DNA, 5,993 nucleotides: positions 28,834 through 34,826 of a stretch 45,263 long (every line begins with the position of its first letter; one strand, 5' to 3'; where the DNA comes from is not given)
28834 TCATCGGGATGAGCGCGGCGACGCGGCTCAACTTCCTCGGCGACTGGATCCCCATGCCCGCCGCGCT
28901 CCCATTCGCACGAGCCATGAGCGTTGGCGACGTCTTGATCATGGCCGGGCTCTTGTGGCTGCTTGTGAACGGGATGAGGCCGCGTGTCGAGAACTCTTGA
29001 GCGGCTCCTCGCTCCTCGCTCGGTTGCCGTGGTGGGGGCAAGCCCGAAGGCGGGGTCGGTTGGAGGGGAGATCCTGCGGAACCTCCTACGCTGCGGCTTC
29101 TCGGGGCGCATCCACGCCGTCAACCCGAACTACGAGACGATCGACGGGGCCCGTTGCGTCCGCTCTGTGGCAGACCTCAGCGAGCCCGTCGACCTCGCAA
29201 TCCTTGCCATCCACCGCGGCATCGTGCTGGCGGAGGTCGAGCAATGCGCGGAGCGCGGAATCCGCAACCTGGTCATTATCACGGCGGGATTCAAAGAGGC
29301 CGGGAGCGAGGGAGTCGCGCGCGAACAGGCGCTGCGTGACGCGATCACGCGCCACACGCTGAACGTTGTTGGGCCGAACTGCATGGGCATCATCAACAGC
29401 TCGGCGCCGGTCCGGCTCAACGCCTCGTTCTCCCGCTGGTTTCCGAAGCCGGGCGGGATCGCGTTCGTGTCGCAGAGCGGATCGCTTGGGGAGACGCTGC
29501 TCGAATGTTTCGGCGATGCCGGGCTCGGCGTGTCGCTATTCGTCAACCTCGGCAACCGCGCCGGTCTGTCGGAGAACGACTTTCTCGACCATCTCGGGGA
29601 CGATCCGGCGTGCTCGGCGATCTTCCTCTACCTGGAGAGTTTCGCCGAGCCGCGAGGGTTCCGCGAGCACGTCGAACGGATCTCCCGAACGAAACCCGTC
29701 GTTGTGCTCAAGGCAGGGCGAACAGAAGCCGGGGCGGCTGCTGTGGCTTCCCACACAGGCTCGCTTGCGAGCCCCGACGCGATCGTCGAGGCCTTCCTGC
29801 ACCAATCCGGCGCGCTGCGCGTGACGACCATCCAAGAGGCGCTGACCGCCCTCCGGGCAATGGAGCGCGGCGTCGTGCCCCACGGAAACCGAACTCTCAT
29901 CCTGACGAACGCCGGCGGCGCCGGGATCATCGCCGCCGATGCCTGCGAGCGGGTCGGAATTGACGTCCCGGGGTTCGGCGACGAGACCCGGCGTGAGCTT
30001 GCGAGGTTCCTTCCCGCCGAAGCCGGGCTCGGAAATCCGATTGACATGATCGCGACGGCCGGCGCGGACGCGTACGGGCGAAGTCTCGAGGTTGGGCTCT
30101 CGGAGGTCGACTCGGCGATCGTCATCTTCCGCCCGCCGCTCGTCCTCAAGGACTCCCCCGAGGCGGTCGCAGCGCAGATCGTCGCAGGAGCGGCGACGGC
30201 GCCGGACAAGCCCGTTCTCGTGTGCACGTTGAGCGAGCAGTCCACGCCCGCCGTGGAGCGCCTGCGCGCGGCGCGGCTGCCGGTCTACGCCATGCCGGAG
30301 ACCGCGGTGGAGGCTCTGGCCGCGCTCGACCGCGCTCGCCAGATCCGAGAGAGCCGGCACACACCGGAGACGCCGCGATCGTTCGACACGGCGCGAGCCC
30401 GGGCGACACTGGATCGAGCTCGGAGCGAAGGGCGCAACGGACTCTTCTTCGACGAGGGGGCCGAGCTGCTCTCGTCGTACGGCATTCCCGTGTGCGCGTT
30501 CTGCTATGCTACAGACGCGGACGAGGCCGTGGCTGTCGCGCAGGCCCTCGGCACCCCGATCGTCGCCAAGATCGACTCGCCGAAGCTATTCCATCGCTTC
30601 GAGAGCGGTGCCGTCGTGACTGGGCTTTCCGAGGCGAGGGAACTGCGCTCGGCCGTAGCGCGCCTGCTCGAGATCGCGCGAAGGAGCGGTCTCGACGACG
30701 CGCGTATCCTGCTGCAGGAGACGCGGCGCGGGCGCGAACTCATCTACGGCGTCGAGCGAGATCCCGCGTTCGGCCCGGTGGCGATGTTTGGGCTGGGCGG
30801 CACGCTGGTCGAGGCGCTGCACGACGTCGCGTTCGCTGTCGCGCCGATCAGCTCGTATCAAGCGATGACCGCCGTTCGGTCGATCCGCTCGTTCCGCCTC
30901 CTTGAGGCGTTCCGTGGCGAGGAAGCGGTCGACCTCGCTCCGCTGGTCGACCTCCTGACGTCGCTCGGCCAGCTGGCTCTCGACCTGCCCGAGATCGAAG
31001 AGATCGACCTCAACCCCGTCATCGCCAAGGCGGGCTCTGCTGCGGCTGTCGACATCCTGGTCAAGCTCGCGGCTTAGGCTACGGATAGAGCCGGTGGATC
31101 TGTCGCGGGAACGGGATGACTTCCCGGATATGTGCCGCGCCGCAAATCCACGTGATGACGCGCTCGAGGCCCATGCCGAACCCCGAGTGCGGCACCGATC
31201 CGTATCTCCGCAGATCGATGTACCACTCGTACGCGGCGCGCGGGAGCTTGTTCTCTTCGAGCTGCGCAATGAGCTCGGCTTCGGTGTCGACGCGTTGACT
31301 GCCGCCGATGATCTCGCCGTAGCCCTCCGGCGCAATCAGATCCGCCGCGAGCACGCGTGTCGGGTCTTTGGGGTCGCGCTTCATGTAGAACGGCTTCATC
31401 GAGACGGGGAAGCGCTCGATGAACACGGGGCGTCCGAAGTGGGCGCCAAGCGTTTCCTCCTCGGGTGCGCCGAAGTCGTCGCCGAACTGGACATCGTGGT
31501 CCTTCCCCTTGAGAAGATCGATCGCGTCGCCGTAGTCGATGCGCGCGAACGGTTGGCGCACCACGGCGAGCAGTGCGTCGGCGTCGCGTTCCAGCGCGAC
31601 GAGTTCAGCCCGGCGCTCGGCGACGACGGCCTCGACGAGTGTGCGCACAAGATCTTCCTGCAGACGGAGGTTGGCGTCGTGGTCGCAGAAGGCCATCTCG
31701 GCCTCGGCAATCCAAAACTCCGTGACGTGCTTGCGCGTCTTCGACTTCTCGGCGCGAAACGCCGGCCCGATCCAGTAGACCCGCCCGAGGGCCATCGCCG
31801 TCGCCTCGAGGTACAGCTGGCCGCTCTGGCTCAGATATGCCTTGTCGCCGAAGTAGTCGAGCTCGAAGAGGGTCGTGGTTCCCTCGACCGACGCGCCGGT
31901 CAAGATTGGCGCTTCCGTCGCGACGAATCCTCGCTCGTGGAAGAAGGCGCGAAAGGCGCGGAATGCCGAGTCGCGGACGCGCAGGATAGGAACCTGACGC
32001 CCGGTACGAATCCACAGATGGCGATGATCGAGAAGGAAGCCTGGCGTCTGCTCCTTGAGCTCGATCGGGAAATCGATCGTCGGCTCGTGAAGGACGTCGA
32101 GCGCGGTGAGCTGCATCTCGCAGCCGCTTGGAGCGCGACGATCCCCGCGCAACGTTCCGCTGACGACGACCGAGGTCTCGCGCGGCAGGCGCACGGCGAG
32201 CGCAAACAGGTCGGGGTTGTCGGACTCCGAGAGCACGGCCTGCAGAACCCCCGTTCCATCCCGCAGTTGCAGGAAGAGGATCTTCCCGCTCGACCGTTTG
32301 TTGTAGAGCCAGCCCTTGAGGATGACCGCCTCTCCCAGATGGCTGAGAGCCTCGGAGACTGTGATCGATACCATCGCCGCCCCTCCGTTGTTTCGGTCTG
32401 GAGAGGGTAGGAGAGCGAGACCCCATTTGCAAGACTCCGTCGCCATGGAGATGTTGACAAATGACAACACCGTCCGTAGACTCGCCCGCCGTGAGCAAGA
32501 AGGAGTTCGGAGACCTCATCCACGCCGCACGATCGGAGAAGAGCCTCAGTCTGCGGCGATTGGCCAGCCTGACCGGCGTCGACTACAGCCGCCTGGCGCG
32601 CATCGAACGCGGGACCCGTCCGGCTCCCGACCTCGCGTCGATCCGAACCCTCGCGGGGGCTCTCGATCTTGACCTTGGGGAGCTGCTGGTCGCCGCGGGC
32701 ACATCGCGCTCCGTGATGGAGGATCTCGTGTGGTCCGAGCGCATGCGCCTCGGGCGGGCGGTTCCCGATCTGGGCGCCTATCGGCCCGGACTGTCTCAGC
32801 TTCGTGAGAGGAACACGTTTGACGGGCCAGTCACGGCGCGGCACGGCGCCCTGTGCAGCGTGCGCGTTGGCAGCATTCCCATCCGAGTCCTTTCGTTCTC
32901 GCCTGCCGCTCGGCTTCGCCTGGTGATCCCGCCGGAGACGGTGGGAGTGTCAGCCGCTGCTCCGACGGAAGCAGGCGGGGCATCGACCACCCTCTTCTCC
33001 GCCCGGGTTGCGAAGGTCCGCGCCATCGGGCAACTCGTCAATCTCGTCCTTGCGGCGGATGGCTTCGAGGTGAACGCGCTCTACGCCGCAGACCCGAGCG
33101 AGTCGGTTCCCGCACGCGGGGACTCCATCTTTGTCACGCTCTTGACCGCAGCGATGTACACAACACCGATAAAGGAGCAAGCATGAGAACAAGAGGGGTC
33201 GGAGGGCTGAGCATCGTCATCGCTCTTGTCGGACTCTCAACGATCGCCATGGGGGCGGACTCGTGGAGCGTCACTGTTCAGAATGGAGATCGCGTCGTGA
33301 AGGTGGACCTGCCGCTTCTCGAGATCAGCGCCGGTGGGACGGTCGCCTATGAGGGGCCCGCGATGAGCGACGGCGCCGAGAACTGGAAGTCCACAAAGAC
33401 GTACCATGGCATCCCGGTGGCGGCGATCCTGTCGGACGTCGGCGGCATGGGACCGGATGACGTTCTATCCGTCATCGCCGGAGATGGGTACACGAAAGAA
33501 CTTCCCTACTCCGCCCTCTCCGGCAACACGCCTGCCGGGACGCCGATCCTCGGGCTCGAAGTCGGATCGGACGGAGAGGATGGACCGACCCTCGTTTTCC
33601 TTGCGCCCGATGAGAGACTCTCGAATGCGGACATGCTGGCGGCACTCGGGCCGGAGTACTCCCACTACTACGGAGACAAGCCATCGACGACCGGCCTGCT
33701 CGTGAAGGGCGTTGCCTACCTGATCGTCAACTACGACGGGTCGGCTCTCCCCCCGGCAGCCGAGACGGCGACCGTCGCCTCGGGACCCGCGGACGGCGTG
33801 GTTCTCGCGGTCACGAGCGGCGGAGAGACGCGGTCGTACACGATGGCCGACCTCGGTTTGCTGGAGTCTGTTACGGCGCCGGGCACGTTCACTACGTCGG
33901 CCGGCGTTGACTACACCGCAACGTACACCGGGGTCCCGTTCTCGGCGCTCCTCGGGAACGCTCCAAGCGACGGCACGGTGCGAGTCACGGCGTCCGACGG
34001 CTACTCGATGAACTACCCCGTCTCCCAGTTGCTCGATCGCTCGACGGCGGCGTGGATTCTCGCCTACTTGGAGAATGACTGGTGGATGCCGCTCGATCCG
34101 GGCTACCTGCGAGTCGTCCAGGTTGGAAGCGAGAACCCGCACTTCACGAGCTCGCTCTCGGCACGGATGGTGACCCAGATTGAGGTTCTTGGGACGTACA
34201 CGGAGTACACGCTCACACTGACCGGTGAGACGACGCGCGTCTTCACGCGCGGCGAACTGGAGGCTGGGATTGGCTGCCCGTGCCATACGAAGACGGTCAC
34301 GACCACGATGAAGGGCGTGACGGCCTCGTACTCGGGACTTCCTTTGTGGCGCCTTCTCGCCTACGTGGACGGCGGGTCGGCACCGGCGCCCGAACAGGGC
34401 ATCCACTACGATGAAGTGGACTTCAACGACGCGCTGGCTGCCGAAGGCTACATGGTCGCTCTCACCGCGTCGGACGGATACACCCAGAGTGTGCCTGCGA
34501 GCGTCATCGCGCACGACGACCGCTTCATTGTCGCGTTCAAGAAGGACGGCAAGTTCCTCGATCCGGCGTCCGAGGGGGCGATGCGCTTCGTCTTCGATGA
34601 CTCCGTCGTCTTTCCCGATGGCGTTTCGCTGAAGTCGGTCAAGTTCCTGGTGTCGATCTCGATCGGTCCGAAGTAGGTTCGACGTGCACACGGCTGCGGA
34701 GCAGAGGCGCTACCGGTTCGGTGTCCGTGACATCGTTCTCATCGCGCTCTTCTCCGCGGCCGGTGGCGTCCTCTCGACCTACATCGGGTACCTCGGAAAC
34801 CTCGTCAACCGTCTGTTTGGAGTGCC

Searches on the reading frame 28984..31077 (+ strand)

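Call 6: search_protein_families(library=pfam, proteins=[window:28984-31077:+], max_evalue=0.01)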
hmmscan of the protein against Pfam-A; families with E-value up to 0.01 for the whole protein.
window:28984-31077:+ (697 aa): 6 families
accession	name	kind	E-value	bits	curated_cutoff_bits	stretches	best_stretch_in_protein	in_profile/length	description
PF13549.11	ATP-grasp_5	-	3e-61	207.1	27.6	1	479-695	2-221/221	ATP-grasp domain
PF13607.11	Succ_CoA_lig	-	6e-47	159.3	27.4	1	156-292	1-137/138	Succinyl-CoA ligase like flavodoxin domain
PF13380.12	CoA_binding_2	-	2.3e-24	86.5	22.8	1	12-138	1-115/116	CoA binding domain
PF02629.25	CoA_binding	-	1.8e-09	38.7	22.3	1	12-102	4-97/97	CoA binding domain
PF19045.5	Ligase_CoA_2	-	7.8e-06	26.5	23.7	1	305-436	2-138/162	Ligase-CoA domain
PF13377.12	Peripla_BP_3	-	0.0024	18.4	26.5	0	85-183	1-101/167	Periplasmic binding protein-like domain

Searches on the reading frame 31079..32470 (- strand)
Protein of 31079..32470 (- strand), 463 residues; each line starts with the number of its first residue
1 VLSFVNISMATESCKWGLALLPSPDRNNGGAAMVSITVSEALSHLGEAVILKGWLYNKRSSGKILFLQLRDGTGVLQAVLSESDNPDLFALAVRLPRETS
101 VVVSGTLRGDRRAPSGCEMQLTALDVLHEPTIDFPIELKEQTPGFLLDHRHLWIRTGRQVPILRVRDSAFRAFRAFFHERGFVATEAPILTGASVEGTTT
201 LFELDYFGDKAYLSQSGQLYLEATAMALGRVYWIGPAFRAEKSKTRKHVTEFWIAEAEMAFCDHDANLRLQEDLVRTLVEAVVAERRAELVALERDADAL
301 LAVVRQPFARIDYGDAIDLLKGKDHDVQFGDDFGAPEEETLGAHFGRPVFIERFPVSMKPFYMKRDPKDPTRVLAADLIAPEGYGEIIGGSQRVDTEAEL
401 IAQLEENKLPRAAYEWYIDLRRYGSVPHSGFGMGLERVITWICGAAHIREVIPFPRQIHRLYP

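Call 96: search_protein_families(library=pfam, proteins=[window:31079-32470:-], max_evalue=0.00001)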
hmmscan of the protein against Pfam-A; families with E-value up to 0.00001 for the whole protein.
window:31079-32470:- (463 aa): 2 families
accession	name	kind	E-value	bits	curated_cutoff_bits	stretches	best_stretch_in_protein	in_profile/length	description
PF00152.25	tRNA-synt_2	-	6.3e-67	226.3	25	1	146-457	5-307/308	tRNA synthetases class II (D, K and N)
PF01336.31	tRNA_anti-codon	-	8.8e-14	51.6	27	1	49-125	1-71/75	OB-fold nucleic acid binding domain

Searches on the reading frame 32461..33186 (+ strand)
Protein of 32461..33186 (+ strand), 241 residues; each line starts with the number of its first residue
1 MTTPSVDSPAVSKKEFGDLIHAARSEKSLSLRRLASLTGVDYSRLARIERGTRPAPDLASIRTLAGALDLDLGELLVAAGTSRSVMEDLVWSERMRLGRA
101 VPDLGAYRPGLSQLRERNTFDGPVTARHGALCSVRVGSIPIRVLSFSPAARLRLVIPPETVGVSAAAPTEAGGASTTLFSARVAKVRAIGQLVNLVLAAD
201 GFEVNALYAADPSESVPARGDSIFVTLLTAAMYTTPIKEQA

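Call 96: search_protein_families(library=pfam, proteins=[window:32461-33186:+], max_evalue=0.00001)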
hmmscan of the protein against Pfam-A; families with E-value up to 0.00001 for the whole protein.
window:32461-33186:+ (241 aa): 3 families
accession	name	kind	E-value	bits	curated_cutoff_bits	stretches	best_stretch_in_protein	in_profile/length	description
PF01381.28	HTH_3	-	8.4e-08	32.6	23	1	20-75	1-55/55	Helix-turn-helix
PF13560.12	HTH_31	-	9.2e-08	32.7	27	1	15-73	1-59/64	Helix-turn-helix domain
PF12844.13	HTH_19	-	2.4e-06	27.8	30.2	1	18-76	2-59/64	Helix-turn-helix domain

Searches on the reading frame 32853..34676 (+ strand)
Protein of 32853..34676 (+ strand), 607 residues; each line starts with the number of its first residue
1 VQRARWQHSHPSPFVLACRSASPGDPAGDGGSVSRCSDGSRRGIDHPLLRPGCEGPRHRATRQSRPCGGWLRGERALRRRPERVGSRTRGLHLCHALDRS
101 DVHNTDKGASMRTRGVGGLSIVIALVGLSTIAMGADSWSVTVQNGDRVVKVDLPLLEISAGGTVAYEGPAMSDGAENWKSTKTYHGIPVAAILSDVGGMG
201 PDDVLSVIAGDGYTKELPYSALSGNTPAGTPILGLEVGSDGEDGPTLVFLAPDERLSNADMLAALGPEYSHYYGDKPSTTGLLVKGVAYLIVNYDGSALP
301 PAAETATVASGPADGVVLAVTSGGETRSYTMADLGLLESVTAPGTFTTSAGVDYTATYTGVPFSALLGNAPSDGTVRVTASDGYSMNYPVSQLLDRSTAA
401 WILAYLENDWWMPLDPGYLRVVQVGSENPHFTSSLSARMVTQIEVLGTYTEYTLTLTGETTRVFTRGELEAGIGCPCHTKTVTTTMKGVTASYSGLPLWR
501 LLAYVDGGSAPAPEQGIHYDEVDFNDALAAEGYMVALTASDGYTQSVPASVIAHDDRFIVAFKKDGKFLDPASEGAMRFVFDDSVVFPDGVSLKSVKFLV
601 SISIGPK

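Call 96: search_protein_families(library=pfam, proteins=[window:32853-34676:+], max_evalue=0.00001)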
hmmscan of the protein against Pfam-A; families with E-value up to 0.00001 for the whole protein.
window:32853-34676:+ (607 aa): 1 family
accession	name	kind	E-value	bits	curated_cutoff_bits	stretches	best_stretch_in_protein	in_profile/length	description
PF00174.25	Oxidored_molyb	-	5.9e-12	45.9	24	0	347-446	60-161/169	Oxidoreductase molybdopterin binding domain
